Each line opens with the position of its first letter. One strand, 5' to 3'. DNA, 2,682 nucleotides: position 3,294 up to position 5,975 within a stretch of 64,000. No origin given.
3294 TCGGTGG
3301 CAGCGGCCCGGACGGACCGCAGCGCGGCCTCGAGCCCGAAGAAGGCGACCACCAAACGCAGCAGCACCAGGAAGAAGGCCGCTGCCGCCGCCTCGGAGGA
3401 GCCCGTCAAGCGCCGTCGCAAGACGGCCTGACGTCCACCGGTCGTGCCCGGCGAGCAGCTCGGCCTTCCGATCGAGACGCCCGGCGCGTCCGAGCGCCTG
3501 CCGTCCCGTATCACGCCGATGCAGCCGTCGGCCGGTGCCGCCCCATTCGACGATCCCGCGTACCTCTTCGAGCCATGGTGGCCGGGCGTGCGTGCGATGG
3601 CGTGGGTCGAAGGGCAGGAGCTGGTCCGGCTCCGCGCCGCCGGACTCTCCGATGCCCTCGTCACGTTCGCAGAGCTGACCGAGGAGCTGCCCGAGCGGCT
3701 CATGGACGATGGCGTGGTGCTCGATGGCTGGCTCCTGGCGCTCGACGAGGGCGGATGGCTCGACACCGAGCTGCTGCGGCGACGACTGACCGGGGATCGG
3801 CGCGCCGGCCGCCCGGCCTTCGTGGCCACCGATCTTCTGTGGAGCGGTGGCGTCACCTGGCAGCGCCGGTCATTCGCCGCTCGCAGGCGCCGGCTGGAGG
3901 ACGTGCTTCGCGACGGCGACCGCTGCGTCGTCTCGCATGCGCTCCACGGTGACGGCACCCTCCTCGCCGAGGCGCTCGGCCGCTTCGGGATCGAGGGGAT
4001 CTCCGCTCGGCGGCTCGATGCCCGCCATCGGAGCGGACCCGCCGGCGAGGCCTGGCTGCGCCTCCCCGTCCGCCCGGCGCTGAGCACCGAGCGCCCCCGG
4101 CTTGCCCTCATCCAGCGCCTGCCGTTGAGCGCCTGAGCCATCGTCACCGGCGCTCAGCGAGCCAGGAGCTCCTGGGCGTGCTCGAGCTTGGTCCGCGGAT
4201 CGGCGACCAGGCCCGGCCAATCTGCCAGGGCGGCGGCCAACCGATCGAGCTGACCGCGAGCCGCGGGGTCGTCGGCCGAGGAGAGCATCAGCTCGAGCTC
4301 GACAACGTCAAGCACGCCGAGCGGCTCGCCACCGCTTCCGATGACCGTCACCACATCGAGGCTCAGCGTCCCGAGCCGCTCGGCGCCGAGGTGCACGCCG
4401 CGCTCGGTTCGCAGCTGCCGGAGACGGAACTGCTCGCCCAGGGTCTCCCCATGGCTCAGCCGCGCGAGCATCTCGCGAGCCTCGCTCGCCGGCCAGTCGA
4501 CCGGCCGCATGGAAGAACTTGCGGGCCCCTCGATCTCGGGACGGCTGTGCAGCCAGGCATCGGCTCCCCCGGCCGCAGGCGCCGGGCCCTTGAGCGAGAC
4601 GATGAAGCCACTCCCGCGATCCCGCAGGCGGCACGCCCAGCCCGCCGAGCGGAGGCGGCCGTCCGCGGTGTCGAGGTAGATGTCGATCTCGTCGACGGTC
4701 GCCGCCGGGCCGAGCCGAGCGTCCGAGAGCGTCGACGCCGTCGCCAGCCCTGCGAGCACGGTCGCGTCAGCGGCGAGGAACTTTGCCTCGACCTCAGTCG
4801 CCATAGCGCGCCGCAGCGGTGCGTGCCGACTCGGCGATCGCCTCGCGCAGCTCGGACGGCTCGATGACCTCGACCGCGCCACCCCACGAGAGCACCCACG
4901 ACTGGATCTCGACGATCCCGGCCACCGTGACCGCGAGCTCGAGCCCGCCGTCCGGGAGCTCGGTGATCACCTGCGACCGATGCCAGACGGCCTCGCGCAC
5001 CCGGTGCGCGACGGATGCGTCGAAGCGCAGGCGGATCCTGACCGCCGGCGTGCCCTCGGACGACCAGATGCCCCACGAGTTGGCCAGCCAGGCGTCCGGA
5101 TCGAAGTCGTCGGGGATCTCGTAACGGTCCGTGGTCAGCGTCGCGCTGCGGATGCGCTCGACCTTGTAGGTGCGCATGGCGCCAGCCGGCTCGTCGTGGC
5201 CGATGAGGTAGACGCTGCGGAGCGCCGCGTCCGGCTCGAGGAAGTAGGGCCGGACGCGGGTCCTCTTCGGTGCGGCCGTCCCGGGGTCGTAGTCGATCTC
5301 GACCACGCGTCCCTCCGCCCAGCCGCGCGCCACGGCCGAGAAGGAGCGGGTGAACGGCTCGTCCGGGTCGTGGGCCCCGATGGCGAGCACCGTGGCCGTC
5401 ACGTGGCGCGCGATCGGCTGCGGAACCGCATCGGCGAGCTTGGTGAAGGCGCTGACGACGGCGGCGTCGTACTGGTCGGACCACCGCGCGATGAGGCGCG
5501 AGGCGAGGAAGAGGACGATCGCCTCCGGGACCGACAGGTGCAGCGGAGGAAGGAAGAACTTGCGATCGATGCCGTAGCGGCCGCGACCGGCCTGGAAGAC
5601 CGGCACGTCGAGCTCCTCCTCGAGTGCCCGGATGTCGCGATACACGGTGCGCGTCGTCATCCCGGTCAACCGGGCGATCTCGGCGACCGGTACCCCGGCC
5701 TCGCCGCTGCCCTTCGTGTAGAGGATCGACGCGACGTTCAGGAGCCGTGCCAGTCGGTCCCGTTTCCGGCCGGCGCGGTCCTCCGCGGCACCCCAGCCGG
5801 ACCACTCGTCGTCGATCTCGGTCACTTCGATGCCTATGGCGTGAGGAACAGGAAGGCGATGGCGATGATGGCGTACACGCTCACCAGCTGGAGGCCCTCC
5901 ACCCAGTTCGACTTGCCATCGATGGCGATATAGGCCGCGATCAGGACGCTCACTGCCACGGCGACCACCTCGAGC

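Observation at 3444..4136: Catalytically degenerate LigD-ligase-like protein encoded directly downstream of ku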

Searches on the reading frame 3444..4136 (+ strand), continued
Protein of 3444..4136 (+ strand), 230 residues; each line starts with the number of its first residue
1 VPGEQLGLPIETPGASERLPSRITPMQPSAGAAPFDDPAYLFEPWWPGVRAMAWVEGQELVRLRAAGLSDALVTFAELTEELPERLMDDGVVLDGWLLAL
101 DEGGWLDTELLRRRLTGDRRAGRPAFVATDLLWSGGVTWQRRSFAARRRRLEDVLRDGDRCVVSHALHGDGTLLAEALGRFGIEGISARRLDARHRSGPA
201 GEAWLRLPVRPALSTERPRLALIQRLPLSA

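Call 65: search_protein_families(library=ncbifam, proteins=[L005:4929-6659:+, L089:2678-5473:+, P0195, P0286], max_evalue=0.00001)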
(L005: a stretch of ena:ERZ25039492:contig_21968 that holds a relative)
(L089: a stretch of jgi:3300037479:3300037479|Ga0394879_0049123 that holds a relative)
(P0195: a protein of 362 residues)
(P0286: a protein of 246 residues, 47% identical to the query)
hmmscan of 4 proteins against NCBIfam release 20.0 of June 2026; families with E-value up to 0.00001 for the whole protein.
L005:4929-6659:+ (577 aa): 13 families
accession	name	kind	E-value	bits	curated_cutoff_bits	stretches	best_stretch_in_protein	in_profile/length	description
NF002868.0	PRK03180.1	equivalog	1.5e-108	363.7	641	1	7-546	3-506/509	ATP-dependent DNA ligase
NF006701.0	PRK09247.1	equivalog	1.2e-102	344.6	543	1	9-549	3-538/540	ATP-dependent DNA ligase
NF041331.1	LigA_Halo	equivalog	5.8e-102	342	830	1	6-545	2-550/552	ATP-dependent DNA ligase LigA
TIGR04120.1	DNA_lig_bact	equivalog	3e-96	323.5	400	1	10-545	3-525/526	cisplatin damage response ATP-dependent DNA ligase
TIGR00574.1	dnl1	superfamily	7.9e-75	252.5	217.8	1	89-546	38-526/527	ATP-dependent DNA ligase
TIGR02779.1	NHEJ_ligase_lig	equivalog_domain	1.2e-42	146.2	227.75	1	233-536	13-300/302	non-homologous end-joining DNA ligase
NF007210.0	PRK09632.1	equivalog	4.7e-39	134.3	989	1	220-497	479-744/781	ATP-dependent DNA ligase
TIGR02776.1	NHEJ_ligase_prk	equivalog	1.5e-35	123.1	373.2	1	235-535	6-291/587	DNA ligase D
NF006078.0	PRK08224.1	equivalog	1.6e-33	116.1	296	1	232-434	20-214/350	ATP-dependent DNA ligase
NF004628.0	PRK05972.1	subfamily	8.4e-27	93.6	895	1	231-514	255-529/870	ATP-dependent DNA ligase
NF007211.0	PRK09633.1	equivalog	2.3e-23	82.4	774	1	233-506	15-284/610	DNA ligase D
NF005796.0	PRK07636.1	subfamily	1.4e-19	70.3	337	1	234-416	17-184/275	ATP-dependent DNA ligase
NF006592.0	PRK09125.1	equivalog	3.8e-08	32.7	200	1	236-446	46-229/283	DNA ligase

L089:2678-5473:+ (932 aa): 15 families
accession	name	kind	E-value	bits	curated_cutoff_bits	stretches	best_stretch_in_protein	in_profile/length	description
NF004628.0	PRK05972.1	subfamily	6.9e-210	699.4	895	1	11-924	3-857/870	ATP-dependent DNA ligase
NF007210.0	PRK09632.1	equivalog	2.1e-187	624.9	989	2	10-558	297-780/781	ATP-dependent DNA ligase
TIGR02776.1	NHEJ_ligase_prk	equivalog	2.1e-141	472.7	373.2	1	251-916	5-583/587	DNA ligase D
NF007211.0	PRK09633.1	equivalog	6.5e-82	275.8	774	2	643-923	322-595/610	DNA ligase D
TIGR02779.1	NHEJ_ligase_lig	equivalog_domain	1.1e-78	264.5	227.75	1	238-556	1-301/302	non-homologous end-joining DNA ligase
TIGR02778.1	ligD_pol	equivalog_domain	2.4e-70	237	214.7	1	644-889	1-244/245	non-homologous end-joining DNA ligase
TIGR02777.1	LigD_PE_dom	equivalog_domain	7.4e-57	191.5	144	1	14-177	1-155/156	DNA ligase D, 3'-phosphoesterase domain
NF005796.0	PRK07636.1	subfamily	7.7e-42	143.3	337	1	237-443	4-198/275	ATP-dependent DNA ligase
NF006078.0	PRK08224.1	equivalog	1e-36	126.6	296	1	232-508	5-272/350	ATP-dependent DNA ligase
NF002868.0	PRK03180.1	equivalog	1.6e-33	116.2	641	1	232-526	180-465/509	ATP-dependent DNA ligase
TIGR00574.1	dnl1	superfamily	2e-30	106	217.8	1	234-550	168-511/527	ATP-dependent DNA ligase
NF006701.0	PRK09247.1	equivalog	1.9e-27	96.4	543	1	235-431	209-407/540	ATP-dependent DNA ligase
TIGR04120.1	DNA_lig_bact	equivalog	4.2e-25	88.7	400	1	227-431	195-398/526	cisplatin damage response ATP-dependent DNA ligase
NF041331.1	LigA_Halo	equivalog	2.4e-24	85.7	830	1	244-552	239-538/552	ATP-dependent DNA ligase LigA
NF006592.0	PRK09125.1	equivalog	3.6e-07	29.5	200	1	237-482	30-245/283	DNA ligase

P0195 (362 aa): 12 families
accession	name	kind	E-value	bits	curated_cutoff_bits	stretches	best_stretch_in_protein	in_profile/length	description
NF007210.0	PRK09632.1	equivalog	1.1e-41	143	989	1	16-321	471-770/781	ATP-dependent DNA ligase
TIGR02779.1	NHEJ_ligase_lig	equivalog_domain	3.3e-40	138.2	227.75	1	26-324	2-296/302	non-homologous end-joining DNA ligase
NF004628.0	PRK05972.1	subfamily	3.9e-37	127.8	895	1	15-313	236-529/870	ATP-dependent DNA ligase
TIGR02776.1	NHEJ_ligase_prk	equivalog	6.1e-33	114.5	373.2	1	38-314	5-277/587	DNA ligase D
NF006078.0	PRK08224.1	equivalog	2.5e-31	108.9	296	1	20-330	6-331/350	ATP-dependent DNA ligase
NF005796.0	PRK07636.1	subfamily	4.2e-27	95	337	1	24-212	4-184/275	ATP-dependent DNA ligase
NF002868.0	PRK03180.1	equivalog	1.3e-16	60.4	641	1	22-239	183-410/509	ATP-dependent DNA ligase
TIGR04120.1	DNA_lig_bact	equivalog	1.6e-14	53.8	400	1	27-209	206-393/526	cisplatin damage response ATP-dependent DNA ligase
NF041331.1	LigA_Halo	equivalog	1.9e-14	53.1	830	1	43-210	252-423/552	ATP-dependent DNA ligase LigA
NF006701.0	PRK09247.1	equivalog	3e-14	52.9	543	1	27-209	214-402/540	ATP-dependent DNA ligase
NF007211.0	PRK09633.1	equivalog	3.8e-11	42.1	774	1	25-215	3-209/610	DNA ligase D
TIGR00574.1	dnl1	superfamily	1.2e-09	37.4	217.8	1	18-206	165-368/527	ATP-dependent DNA ligase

P0286 (246 aa): 12 families
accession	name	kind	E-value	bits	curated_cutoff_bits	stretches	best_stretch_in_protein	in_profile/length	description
NF007210.0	PRK09632.1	equivalog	1.9e-30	105.9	989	1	16-204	474-654/781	ATP-dependent DNA ligase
TIGR02779.1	NHEJ_ligase_lig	equivalog_domain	7.5e-30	104.2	227.75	1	27-204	6-180/302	non-homologous end-joining DNA ligase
NF005796.0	PRK07636.1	subfamily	2.2e-27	95.9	337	1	21-207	4-184/275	ATP-dependent DNA ligase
TIGR02776.1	NHEJ_ligase_prk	equivalog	4e-22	78.8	373.2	1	38-204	8-172/587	DNA ligase D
NF004628.0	PRK05972.1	subfamily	6.9e-21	74.1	895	1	14-204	238-423/870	ATP-dependent DNA ligase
NF006078.0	PRK08224.1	equivalog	1.6e-17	63.5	296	1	17-201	6-193/350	ATP-dependent DNA ligase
NF002868.0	PRK03180.1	equivalog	1.4e-16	60.3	641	1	61-205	224-377/509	ATP-dependent DNA ligase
NF041331.1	LigA_Halo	equivalog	1.2e-10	40.6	830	1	62-205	269-423/552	ATP-dependent DNA ligase LigA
TIGR00574.1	dnl1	superfamily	4.2e-10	38.9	217.8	1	89-204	242-371/527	ATP-dependent DNA ligase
NF006701.0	PRK09247.1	equivalog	4.9e-09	35.7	543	1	32-204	222-402/540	ATP-dependent DNA ligase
TIGR04120.1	DNA_lig_bact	equivalog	2.8e-08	33.2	400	1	23-204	205-393/526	cisplatin damage response ATP-dependent DNA ligase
NF007211.0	PRK09633.1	equivalog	1.3e-06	27.1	774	1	95-204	75-203/610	DNA ligase D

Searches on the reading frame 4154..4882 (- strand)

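Call 3: search_protein_families(library=pfam, proteins=[window:4154-4882:-], max_evalue=1)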
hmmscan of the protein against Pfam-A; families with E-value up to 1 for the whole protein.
window:4154-4882:- (242 aa): 1 family
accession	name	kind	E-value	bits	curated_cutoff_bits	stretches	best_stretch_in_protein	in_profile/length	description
PF01928.26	CYTH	-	3.5e-14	53.5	23.2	1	29-207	2-154/179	CYTH domain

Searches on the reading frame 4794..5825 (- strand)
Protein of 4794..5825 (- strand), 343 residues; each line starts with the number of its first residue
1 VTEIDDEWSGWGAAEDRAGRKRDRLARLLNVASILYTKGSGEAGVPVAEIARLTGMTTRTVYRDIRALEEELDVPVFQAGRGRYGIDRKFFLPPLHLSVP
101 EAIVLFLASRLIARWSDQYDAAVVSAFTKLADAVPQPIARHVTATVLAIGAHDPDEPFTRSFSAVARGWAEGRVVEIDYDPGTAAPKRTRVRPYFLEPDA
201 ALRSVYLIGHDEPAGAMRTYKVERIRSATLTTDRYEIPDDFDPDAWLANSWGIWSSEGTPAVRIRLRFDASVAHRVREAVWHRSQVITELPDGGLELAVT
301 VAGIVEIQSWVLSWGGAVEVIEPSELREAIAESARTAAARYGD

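Call 3: search_protein_families(library=pfam, proteins=[window:4794-5825:-], max_evalue=1)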
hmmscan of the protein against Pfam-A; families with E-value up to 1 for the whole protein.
window:4794-5825:- (343 aa): 16 families
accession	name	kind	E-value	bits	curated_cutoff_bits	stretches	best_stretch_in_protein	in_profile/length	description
PF25583.1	WCX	-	4.6e-21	75.4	23.9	1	261-338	2-76/76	WCX domain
PF13280.12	WYL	-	4.2e-10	39.9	21.8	1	162-229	3-69/70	WYL domain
PF08279.18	HTH_11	-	8.7e-06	26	25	1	43-76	15-46/55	HTH domain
PF00126.33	HTH_1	-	0.0007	19.9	26.6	1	51-81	20-51/60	Bacterial regulatory helix-turn-helix protein, lysR family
PF19187.6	HTH_PafC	-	0.0011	19.2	32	1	94-131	76-114/115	PafC helix-turn-helix domain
PF13551.12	HTH_29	-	0.0012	19.3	28.1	1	43-71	10-39/64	Winged helix-turn helix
PF13384.12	HTH_23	-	0.0012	19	24.6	1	43-66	16-39/50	Homeodomain-like domain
PF09339.16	HTH_IclR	-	0.016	15.4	22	1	41-71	15-45/52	IclR helix-turn-helix domain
PF12840.13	HTH_20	-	0.018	15.4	27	1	41-70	15-44/51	Helix-turn-helix domain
PF13404.12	HTH_AsnC-type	-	0.037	14.3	27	1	46-69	19-42/42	AsnC-type helix-turn-helix domain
PF08281.18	Sigma70_r4_2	-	0.047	13.8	25.7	1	44-65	26-47/54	Sigma-70, region 4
PF13730.12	HTH_36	-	0.081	13.2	25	1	47-70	28-51/55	Helix-turn-helix domain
PF13518.12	HTH_28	-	0.093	13.3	25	1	43-70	11-38/52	Helix-turn-helix domain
PF13545.12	HTH_Crp_2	-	0.093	13.2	27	1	24-71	2-49/70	Crp-like helix-turn-helix domain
PF13412.12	HTH_24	-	0.12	12.5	21.9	1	42-71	15-44/48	Winged helix-turn-helix DNA-binding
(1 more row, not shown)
